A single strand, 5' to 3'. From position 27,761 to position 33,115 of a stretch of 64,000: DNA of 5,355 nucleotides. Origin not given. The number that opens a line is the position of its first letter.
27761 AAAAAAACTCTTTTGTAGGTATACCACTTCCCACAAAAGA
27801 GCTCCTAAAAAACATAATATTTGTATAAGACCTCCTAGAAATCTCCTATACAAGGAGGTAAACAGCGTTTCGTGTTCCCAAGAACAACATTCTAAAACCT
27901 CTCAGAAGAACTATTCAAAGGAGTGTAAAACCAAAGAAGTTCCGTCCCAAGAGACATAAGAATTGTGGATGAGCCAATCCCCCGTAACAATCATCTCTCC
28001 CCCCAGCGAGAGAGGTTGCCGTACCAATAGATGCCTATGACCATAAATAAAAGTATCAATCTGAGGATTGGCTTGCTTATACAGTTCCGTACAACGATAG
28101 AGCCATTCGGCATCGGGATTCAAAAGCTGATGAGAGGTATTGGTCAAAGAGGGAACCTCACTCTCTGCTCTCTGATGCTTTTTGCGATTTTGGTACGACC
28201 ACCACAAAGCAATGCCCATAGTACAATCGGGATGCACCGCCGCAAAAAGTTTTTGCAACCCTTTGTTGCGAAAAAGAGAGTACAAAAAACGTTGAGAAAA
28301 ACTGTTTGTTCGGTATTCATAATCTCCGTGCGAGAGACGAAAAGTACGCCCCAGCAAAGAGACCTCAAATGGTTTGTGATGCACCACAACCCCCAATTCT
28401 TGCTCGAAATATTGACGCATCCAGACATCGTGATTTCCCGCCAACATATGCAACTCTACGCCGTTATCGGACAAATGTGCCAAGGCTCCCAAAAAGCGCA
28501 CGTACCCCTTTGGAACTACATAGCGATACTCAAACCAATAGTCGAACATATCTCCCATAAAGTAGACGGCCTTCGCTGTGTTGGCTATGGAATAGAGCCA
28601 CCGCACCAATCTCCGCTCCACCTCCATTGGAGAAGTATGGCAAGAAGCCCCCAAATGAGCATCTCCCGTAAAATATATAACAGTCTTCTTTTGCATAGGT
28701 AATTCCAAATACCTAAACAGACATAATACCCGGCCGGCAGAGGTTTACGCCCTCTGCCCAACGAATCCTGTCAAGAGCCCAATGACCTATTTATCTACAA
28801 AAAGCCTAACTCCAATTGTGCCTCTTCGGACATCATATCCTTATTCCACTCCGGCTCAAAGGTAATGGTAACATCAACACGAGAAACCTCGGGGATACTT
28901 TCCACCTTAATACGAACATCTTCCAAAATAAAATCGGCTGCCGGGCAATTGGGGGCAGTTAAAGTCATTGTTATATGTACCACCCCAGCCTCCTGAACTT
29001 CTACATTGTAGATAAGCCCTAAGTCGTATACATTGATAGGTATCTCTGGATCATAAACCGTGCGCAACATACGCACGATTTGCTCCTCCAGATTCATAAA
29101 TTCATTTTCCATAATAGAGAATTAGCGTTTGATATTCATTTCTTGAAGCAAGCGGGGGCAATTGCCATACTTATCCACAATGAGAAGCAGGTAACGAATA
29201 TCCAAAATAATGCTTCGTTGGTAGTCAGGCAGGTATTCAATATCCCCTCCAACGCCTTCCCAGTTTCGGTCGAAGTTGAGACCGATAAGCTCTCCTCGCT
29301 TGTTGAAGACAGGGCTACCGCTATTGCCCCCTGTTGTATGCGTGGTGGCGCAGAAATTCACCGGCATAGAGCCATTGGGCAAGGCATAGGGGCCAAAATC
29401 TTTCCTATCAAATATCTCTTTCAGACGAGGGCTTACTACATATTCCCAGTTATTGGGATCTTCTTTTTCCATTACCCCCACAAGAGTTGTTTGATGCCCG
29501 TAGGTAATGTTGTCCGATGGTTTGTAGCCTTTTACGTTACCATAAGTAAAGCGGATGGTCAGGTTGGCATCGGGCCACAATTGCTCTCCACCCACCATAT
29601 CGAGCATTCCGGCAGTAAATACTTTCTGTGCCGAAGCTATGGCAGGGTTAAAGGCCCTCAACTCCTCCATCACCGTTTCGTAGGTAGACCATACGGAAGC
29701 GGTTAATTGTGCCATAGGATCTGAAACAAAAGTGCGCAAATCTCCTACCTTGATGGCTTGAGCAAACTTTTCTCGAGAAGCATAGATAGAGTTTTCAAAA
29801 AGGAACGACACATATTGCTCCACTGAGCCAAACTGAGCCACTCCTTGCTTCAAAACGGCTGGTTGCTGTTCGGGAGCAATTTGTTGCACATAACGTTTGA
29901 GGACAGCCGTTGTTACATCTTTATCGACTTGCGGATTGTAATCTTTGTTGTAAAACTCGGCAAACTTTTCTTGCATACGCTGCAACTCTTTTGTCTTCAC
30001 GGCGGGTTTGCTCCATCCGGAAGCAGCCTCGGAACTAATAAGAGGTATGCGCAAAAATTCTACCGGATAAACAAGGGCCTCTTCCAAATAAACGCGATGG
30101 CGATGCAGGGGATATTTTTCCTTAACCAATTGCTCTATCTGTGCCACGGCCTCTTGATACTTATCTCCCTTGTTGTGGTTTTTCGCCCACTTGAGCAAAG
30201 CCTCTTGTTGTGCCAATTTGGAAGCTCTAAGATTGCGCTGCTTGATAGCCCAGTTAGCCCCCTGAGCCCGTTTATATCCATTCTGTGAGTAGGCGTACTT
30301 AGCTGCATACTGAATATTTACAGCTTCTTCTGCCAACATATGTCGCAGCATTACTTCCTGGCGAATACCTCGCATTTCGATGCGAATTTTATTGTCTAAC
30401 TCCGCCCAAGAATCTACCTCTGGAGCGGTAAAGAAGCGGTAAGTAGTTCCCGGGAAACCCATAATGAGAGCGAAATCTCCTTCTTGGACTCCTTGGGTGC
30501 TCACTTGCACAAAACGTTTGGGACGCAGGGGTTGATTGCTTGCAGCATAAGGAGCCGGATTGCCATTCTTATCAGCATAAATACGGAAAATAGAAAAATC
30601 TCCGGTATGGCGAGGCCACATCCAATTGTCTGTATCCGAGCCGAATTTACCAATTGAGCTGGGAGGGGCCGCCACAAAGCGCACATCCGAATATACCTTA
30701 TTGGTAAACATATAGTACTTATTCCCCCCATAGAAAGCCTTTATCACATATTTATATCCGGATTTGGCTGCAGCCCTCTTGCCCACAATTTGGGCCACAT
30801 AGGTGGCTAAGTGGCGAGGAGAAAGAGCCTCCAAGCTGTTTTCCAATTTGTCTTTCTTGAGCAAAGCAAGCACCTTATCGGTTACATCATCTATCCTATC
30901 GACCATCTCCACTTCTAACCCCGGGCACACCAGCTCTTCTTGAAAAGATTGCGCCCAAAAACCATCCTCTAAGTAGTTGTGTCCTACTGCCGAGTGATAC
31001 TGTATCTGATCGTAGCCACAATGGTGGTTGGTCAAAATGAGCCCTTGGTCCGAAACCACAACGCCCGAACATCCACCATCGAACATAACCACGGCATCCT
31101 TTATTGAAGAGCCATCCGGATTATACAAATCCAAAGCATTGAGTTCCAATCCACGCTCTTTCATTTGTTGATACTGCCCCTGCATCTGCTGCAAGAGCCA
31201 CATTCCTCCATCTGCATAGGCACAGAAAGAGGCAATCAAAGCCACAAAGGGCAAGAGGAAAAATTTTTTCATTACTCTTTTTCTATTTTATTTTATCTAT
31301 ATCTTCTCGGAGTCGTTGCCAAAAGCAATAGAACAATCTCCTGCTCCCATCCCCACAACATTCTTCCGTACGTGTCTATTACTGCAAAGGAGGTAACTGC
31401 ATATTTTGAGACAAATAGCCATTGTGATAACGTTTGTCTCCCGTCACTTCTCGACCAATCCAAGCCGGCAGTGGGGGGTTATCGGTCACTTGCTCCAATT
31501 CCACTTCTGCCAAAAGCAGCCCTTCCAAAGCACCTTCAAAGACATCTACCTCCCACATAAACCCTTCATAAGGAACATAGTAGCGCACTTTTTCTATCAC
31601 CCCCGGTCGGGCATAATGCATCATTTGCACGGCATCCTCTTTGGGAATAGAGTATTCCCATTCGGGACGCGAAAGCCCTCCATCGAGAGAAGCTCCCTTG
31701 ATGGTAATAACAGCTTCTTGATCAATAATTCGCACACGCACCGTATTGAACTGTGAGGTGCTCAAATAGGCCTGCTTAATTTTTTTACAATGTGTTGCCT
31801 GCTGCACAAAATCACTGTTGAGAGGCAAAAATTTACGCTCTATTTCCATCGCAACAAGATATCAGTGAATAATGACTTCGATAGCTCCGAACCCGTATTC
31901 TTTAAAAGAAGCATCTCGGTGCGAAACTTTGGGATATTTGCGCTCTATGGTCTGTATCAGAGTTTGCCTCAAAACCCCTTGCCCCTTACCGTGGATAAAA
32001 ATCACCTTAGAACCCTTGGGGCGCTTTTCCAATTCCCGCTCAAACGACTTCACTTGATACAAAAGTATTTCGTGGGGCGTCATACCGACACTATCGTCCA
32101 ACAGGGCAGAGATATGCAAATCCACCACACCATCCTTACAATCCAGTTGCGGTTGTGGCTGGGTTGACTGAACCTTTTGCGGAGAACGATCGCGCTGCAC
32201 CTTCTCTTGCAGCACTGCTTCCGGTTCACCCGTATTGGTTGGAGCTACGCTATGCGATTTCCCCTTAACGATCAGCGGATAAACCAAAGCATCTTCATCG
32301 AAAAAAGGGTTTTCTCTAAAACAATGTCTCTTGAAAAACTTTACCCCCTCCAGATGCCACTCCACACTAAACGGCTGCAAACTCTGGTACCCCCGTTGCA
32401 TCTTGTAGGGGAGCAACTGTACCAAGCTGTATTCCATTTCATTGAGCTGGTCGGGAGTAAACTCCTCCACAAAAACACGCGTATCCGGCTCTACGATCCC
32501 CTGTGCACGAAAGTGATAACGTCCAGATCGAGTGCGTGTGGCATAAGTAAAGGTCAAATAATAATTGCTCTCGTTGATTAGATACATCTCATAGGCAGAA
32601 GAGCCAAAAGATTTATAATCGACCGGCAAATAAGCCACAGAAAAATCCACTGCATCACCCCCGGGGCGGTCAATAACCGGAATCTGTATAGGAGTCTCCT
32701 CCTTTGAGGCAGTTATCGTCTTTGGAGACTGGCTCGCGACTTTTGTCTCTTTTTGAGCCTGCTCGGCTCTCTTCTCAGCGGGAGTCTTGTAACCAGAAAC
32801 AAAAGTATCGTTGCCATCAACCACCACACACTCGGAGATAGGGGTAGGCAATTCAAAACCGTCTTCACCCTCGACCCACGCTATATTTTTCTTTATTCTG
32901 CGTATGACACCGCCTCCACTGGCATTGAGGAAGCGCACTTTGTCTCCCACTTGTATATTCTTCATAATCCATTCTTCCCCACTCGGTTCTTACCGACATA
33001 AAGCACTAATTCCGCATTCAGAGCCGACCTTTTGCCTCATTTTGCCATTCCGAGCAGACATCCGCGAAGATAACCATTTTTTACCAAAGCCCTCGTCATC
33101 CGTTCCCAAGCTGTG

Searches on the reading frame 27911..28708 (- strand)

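Call 34: search_protein_families(library=pfam, proteins=[window:27911-28708:-], max_evalue=0.00001)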
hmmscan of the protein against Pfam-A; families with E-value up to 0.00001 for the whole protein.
window:27911-28708:- (265 aa): 1 family
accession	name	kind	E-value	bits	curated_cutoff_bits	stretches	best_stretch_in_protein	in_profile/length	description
PF00149.33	Metallophos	-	2.8e-09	38.1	21.5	1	11-226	3-189/191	Calcineurin-like phosphoesterase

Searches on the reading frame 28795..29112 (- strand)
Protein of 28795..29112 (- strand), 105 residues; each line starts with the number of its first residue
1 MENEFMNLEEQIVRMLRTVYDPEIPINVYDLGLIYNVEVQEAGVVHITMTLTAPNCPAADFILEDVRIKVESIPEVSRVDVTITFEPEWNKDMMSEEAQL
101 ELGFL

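Call 34: search_protein_families(library=pfam, proteins=[window:28795-29112:-], max_evalue=0.00001)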
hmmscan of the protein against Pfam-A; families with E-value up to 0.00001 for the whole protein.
window:28795-29112:- (105 aa): 1 family
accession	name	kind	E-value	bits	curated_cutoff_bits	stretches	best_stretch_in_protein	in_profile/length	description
PF01883.24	FeS_assembly_P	-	7.8e-22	77.8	23.5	1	9-81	1-73/73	Iron-sulfur cluster assembly protein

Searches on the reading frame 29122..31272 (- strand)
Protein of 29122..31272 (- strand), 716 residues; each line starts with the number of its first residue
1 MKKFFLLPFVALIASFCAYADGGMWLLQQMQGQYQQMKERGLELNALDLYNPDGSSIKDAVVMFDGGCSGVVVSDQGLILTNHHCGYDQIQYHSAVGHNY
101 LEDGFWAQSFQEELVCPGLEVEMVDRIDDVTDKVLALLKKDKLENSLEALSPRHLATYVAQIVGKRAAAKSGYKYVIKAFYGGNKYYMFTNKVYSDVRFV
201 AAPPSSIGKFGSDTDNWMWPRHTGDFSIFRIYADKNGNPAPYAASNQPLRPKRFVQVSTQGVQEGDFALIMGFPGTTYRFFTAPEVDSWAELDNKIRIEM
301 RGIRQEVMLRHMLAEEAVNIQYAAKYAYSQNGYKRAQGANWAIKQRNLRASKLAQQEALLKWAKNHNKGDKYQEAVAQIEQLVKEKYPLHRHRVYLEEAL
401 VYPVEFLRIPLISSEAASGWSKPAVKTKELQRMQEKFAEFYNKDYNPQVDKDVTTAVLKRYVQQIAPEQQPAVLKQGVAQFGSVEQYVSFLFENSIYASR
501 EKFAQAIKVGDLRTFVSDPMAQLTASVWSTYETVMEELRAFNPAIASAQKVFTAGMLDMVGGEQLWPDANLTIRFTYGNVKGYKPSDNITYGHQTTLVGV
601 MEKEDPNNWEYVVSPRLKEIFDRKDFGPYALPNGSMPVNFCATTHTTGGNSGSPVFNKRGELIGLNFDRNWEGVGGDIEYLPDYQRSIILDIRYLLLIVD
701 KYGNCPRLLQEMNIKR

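Call 34: search_protein_families(library=pfam, proteins=[window:29122-31272:-], max_evalue=0.00001)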
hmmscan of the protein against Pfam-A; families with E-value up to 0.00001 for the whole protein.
window:29122-31272:- (716 aa): 3 families
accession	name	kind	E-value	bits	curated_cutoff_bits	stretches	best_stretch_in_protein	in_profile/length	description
PF10459.15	Peptidase_S46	-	6.5e-235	782.5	22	1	20-714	1-698/698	Peptidase S46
PF13365.12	Trypsin_2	-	2.9e-11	44.7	27.6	0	585-665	73-144/144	Trypsin-like peptidase domain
PF00089.32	Trypsin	-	1.2e-07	32.3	20.6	0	67-98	26-56/220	Trypsin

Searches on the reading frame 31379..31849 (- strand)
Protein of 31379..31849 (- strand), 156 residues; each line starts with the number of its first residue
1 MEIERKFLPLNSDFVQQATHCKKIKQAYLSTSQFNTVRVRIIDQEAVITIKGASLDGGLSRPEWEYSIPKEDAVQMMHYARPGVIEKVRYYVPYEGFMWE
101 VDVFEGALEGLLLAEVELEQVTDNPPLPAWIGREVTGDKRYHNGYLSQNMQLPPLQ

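Call 34: search_protein_families(library=pfam, proteins=[window:31379-31849:-], max_evalue=0.00001)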
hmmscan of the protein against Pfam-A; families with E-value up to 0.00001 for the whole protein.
window:31379-31849:- (156 aa): 1 family
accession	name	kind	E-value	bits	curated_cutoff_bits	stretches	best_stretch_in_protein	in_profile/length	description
PF01928.26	CYTH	-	7e-15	55.8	23.2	1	2-134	3-159/179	CYTH domain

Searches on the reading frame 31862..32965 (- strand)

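Call 9: search_protein_families(library=pfam, proteins=[window:31862-32965:-])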
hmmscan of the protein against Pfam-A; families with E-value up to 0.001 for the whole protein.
window:31862-32965:- (367 aa): 2 families
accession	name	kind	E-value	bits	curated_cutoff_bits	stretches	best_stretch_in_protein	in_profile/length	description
PF09640.15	DUF2027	-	5.7e-41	140.1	25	1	109-260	4-154/156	Domain of unknown function (DUF2027)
PF01713.27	Smr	-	1.1e-06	29.2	25.7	1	318-365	27-75/77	Smr domain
